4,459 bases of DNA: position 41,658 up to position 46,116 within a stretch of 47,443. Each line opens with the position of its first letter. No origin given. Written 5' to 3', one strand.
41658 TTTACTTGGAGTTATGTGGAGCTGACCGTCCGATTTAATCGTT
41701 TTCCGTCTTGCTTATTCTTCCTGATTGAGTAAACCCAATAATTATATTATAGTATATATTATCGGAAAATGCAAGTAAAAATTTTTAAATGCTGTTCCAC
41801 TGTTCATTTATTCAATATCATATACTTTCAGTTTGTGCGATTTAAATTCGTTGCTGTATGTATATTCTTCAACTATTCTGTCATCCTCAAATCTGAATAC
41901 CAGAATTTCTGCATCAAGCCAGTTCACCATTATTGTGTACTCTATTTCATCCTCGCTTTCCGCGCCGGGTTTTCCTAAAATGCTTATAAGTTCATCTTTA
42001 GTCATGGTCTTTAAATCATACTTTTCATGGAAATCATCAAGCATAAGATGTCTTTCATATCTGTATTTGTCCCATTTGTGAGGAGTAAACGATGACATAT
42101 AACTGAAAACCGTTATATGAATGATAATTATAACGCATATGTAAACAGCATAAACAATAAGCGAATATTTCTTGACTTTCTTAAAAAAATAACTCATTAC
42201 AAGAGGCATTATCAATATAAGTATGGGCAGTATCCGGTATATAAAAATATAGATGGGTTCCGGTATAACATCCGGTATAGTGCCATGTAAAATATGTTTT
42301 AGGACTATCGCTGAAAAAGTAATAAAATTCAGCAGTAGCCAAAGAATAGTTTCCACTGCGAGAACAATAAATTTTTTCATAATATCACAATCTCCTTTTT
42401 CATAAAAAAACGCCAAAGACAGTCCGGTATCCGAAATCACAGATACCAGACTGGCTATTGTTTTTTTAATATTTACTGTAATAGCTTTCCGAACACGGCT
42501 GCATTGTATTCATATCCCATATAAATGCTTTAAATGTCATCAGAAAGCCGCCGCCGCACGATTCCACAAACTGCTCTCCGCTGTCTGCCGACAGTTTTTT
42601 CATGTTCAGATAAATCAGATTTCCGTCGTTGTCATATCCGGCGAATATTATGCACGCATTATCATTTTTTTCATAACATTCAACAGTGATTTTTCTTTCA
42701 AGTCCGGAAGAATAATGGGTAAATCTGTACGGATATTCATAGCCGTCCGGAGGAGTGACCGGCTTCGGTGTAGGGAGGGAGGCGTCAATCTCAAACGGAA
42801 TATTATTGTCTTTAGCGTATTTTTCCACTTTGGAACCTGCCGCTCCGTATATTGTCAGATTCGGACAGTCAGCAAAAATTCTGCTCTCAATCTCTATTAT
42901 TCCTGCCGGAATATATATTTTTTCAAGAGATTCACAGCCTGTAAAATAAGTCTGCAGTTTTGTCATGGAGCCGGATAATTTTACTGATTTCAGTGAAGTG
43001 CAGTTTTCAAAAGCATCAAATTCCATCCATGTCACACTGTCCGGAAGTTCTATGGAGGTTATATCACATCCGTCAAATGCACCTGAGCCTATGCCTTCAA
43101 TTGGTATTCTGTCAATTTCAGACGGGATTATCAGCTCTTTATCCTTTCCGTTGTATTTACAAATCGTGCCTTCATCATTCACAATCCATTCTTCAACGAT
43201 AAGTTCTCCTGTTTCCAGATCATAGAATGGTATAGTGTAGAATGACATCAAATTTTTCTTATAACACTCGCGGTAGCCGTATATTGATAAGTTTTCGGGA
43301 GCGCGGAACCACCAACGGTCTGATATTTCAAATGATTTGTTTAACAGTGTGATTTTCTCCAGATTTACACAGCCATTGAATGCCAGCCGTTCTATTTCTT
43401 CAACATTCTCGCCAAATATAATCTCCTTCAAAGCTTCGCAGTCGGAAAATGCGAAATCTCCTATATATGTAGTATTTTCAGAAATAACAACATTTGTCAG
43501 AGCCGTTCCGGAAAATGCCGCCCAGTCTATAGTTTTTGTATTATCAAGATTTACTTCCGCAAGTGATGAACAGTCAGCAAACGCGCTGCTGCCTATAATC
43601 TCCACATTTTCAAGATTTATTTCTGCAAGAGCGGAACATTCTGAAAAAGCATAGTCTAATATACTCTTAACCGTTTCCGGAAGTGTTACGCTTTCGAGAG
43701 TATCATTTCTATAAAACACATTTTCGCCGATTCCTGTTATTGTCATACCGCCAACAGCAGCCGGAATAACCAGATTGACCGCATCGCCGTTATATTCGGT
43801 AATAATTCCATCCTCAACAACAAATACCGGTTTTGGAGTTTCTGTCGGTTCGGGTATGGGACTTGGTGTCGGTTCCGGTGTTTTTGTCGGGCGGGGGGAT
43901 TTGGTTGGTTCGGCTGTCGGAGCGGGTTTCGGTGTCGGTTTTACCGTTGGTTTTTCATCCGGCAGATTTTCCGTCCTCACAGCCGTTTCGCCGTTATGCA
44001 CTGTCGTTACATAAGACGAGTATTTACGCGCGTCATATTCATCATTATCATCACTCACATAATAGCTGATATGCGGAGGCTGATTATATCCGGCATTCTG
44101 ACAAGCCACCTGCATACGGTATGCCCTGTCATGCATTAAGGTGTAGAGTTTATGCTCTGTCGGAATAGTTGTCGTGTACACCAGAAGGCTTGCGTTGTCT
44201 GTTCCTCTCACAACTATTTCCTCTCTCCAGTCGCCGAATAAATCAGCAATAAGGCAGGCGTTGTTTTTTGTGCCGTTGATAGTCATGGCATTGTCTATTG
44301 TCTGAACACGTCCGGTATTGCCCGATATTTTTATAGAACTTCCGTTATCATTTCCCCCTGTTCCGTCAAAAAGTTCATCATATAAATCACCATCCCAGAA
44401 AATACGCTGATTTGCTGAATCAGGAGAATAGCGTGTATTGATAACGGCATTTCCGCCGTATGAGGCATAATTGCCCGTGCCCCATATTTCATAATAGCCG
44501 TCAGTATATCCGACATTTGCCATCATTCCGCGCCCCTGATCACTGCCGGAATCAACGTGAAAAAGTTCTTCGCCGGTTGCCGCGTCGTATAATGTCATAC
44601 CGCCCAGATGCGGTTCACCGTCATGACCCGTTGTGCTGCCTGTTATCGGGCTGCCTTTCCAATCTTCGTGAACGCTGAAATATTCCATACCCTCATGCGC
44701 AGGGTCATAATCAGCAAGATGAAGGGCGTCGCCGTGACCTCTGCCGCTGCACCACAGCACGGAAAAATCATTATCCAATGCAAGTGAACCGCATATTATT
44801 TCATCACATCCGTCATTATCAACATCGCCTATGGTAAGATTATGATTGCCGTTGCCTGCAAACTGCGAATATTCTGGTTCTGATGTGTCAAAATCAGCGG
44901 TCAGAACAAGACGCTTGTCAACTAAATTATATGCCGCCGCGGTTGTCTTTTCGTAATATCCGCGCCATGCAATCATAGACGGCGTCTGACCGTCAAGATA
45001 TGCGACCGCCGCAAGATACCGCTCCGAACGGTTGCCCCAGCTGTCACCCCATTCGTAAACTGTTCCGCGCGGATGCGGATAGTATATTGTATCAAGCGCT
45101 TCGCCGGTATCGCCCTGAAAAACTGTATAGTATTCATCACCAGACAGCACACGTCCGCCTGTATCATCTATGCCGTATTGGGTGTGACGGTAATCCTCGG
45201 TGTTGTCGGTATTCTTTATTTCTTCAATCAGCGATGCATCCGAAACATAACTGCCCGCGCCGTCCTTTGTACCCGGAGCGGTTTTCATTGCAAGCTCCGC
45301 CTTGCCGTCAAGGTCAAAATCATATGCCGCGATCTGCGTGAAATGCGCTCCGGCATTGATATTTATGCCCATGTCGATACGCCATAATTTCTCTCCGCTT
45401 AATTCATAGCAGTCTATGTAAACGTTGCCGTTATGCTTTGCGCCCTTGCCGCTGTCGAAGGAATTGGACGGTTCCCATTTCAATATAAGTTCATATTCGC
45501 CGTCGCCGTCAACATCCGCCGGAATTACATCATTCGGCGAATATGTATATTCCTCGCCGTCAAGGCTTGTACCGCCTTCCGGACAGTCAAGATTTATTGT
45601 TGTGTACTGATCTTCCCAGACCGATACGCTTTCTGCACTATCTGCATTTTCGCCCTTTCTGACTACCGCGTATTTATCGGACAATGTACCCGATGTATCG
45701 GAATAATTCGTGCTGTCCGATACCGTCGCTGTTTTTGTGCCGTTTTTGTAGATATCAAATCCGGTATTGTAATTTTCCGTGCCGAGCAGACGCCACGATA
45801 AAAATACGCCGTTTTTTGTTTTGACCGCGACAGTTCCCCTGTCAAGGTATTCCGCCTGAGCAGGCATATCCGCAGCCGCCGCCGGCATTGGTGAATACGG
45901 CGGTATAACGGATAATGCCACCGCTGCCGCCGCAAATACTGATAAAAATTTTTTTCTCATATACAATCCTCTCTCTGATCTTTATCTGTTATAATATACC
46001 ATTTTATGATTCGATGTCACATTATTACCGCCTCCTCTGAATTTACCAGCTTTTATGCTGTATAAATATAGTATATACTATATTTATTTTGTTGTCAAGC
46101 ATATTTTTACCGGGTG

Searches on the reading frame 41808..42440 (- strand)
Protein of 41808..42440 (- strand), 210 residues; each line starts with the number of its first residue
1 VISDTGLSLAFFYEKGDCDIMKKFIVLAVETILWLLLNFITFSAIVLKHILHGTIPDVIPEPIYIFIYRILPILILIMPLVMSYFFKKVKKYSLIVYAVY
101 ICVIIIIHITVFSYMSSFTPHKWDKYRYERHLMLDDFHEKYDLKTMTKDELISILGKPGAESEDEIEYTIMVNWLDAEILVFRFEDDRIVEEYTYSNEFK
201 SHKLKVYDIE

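Call 18: search_protein_families(library=pfam, proteins=[window:41808-42440:-], max_evalue=0.01)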
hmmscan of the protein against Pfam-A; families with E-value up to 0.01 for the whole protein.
window:41808-42440:- (210 aa): 0 families

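Call 21: find_homologous_proteins(query=window:41808-42440:-, max_evalue=0.001)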
Query window:41808-42440:- (210 aa): 1 proteins with E <= 0.001 among 167 candidates.
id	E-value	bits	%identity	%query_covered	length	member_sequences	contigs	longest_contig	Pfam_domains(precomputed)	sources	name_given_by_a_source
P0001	5.6e-132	456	100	100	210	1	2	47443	-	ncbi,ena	-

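Call 37: find_homologous_proteins(query=P0003, max_evalue=1e-20)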
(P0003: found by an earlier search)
Query P0003 (1032 aa): 214 proteins with E <= 1e-20 among 6801 candidates; the best 120 are listed.
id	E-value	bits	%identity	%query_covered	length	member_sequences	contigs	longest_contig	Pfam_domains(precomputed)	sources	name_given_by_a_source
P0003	0.0e+0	2408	100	100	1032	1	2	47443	PF00395.26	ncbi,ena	-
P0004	0.0e+0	1923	82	100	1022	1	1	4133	PF00395.26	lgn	-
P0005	0.0e+0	1131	66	58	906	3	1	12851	PF00395.26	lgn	-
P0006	0.0e+0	1087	64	58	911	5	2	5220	PF00395.26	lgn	-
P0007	0.0e+0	1057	55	60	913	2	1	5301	PF00395.26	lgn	-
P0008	0.0e+0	1040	52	91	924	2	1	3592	PF00395.26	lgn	-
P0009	0.0e+0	1033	49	96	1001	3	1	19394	PF00395.26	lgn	-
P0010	0.0e+0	1027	50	99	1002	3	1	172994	PF00395.26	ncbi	-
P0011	8.6e-297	1005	48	96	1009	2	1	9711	PF00395.26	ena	-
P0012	7.3e-294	996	47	96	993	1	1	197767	PF00395.26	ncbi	-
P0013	4.9e-289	980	47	96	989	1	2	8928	PF00395.26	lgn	-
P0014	5.5e-287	973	48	99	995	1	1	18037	PF00395.26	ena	-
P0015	1.7e-276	938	46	98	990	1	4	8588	PF00395.26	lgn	-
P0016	1.9e-276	938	47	99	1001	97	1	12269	PF00395.26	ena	-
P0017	3.2e-273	927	46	97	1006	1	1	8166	PF00395.26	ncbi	-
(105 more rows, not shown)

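Call 38: find_encoding_contigs(protein=P0004, flank=6000, max_places=4)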
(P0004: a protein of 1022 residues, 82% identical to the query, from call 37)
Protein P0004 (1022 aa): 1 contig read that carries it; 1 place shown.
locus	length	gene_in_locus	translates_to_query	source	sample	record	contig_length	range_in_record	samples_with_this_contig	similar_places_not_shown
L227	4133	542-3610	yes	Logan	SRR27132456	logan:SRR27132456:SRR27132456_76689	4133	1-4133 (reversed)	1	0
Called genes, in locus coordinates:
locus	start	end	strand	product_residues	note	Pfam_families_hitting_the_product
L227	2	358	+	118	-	?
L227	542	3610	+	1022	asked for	PF00395:SLH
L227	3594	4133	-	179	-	?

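Call 39: find_encoding_contigs(protein=P0005, flank=6000, max_places=4)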
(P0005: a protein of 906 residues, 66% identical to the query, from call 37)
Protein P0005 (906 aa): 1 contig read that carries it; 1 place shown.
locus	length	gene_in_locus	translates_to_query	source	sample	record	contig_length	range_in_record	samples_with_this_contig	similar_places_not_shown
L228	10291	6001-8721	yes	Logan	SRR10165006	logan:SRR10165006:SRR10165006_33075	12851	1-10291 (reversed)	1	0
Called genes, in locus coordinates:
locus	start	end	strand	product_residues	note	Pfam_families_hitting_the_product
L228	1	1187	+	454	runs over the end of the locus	PF00285:Citrate_synt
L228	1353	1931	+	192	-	PF01725:Ham1p_like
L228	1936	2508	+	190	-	PF19601:DUF6106 (weak)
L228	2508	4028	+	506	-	PF03853:YjeF_N, PF01256:Carb_kinase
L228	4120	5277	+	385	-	PF01168:Ala_racemase_N, PF00842:Ala_racemase_C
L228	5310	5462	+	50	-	PF27083:MazE_antitoxin_C (weak)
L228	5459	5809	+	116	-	PF02452:PemK_toxin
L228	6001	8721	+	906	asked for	PF00395:SLH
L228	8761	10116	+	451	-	PF07833:Cu_amine_oxidN1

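Call 40: find_encoding_contigs(protein=P0006, flank=6000, max_places=4)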
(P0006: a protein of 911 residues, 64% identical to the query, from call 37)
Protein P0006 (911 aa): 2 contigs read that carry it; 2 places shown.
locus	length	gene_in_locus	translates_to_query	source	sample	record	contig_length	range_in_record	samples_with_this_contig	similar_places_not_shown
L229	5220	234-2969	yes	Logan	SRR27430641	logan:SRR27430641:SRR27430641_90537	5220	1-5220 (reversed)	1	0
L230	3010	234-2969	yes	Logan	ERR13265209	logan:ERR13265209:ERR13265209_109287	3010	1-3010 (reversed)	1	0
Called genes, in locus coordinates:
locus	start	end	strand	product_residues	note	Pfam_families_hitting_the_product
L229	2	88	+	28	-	?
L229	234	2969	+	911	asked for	PF00395:SLH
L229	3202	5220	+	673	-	?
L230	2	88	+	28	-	?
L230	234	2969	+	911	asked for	PF00395:SLH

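Call 71: search_protein_representatives(protein=window:41811-42380:-)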
Query: 190 residues. Proteins with E-value up to 0.001 (for the whole library): 268; up to 1e-10: 41; up to 1e-30: 2. The best 150 are listed.
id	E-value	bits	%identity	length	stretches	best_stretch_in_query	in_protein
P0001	1.1e-117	407.0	100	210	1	1-190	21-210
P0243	1.5e-34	135.9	42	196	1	11-184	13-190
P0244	2.9e-25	105.6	35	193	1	4-176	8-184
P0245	1.0e-22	97.3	34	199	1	5-178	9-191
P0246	5.6e-19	85.1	43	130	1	32-150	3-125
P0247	1.0e-18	84.2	34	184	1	13-186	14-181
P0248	1.1e-18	84.1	34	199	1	10-178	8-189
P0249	1.8e-17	80.2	36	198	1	34-177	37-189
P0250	2.4e-17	79.7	36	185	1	11-155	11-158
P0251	2.8e-17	79.5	36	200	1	42-187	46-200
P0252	1.1e-16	77.6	36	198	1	14-187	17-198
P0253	1.4e-16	77.2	36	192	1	7-170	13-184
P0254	2.1e-15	73.4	32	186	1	16-170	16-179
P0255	2.2e-15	73.3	32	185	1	11-167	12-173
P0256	4.0e-15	72.5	31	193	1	28-173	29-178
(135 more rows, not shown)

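Call 72: find_encoding_contigs(protein=P0243, flank=3000, max_places=5)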
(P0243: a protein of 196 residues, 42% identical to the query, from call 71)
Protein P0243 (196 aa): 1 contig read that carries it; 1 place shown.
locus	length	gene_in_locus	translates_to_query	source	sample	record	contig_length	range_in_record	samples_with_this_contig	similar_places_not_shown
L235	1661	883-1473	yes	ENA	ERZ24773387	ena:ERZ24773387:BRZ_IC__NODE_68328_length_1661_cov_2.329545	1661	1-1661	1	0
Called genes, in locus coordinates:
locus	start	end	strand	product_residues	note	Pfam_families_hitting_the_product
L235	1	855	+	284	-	?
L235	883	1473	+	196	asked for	-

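Call 74: find_encoding_contigs(protein=P0244, flank=3000, max_places=5)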
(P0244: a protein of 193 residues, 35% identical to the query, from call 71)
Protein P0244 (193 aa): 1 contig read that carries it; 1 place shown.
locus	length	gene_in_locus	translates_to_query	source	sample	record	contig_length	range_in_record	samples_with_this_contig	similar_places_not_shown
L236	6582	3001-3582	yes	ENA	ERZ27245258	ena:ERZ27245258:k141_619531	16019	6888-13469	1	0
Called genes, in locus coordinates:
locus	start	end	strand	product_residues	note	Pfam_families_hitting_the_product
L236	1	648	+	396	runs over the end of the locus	PF00248:Aldo_ket_red, PF13187:Fer4_9 (weak), PF13237:Fer4_10 (faint)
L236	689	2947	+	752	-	PF08531:Bac_rhamnosid_N, PF05592:Bac_rhamnosid, PF17389:Bac_rhamnosid6H, PF17390:Bac_rhamnosid_C (weak)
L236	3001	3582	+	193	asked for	-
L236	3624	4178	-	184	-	PF03358:FMN_red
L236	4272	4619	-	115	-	PF01245:Ribosomal_L19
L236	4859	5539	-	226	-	-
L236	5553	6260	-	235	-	PF12679:ABC2_membrane_2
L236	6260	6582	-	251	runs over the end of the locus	PF00005:ABC_tran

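Call 75: find_encoding_contigs(protein=P0245, flank=3000, max_places=5)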
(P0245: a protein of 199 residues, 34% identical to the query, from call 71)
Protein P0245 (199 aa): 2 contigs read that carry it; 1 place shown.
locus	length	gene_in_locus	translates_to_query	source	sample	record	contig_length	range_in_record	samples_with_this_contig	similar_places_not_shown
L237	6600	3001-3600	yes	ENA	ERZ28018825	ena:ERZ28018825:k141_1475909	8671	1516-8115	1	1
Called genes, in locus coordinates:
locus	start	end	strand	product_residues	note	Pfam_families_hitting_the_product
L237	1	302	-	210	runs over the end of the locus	PF11407:RestrictionMunI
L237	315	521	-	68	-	PF13560:HTH_31, PF12844:HTH_19, PF13443:HTH_26 (weak), PF01381:HTH_3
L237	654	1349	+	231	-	PF05063:MT-A70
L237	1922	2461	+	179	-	-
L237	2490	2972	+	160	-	-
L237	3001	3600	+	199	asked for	-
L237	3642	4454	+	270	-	PF00561:Abhydrolase_1 (weak), PF02089:Palm_thioest, PF05057:DUF676 (weak)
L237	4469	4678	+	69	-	-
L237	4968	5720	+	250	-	PF02397:Bac_transf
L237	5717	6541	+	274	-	PF00535:Glycos_transf_2, PF10111:Glyco_tranf_2_2, PF13641:Glyco_tranf_2_3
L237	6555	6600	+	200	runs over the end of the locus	?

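Call 79: search_protein_families(library=padloc, proteins=[window:41811-42380:-], max_evalue=1)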
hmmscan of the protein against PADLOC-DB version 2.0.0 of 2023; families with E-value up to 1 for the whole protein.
window:41811-42380:- (190 aa): 1 family
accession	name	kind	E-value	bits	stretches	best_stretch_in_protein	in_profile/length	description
PDLC00698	Effector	-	0.00067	17.6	1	50-106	30-86/198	2TM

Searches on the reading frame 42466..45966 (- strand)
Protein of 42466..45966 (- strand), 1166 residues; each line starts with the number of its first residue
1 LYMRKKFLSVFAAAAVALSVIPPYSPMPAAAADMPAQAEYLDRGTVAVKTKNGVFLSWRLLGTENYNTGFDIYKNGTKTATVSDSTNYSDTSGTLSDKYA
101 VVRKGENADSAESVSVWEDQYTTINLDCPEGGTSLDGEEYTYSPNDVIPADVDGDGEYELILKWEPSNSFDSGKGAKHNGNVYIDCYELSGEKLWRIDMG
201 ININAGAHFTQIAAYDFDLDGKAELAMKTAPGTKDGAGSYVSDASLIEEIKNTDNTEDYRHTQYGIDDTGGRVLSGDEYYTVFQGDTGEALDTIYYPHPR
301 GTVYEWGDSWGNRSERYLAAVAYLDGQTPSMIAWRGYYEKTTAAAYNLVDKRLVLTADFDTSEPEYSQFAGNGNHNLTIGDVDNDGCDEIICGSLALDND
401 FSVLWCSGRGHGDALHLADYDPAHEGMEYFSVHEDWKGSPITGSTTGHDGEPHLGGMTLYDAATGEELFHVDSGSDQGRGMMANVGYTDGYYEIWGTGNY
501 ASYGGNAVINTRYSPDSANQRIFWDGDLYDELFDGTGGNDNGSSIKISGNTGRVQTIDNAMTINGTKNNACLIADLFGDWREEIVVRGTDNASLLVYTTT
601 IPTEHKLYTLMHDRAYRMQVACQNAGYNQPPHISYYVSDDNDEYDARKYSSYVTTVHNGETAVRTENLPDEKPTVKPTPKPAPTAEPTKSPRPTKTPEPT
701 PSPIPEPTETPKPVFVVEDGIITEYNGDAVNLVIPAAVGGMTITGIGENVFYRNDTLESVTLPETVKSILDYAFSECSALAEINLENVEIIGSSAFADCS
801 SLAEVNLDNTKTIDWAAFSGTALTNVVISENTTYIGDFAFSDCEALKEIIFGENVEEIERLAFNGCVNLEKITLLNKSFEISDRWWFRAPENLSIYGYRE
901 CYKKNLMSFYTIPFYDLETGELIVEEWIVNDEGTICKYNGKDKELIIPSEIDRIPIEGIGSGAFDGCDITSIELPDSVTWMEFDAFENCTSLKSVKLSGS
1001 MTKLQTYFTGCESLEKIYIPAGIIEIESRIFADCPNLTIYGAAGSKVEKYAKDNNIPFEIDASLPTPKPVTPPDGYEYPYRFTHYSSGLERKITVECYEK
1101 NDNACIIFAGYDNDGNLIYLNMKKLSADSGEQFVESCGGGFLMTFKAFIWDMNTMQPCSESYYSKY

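Call 18: search_protein_families(library=pfam, proteins=[window:42466-45966:-], max_evalue=0.01)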
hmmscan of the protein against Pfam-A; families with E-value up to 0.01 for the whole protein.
window:42466-45966:- (1166 aa): 8 families
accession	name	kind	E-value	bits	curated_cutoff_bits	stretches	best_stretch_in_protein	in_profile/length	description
PF21348.3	RGL11_C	-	2.1e-161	538.5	27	1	121-642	1-485/490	Rhamnogalacturonan lyase family 11, C-terminal domain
PF13306.12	LRR_5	-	1.5e-51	174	27.7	3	742-836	21-116/127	BspA type Leucine rich repeat region (6 copies)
PF18370.7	RGI_lyase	-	2.6e-26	92.2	27.8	1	37-117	2-86/86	Rhamnogalacturonan I lyases beta-sheet domain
PF13855.12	LRR_8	-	4.7e-08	33.1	27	0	827-874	7-56/61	Leucine rich repeat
PF01839.29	FG-GAP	-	9.4e-07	29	22.1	0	210-237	3-33/37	FG-GAP repeat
PF13517.12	FG-GAP_3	-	2e-05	25.6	26.9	0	368-391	39-60/61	FG-GAP-like repeat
PF05887.16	Trypan_PARP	-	0.0039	17.6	100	1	664-713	56-109/134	Procyclic acidic repetitive protein (PARP)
PF23952.1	LRR_EndoS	-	0.0086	16.7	27.9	0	755-791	59-95/116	Endo-beta-N-acetylglucosaminidase EndoS LRR domain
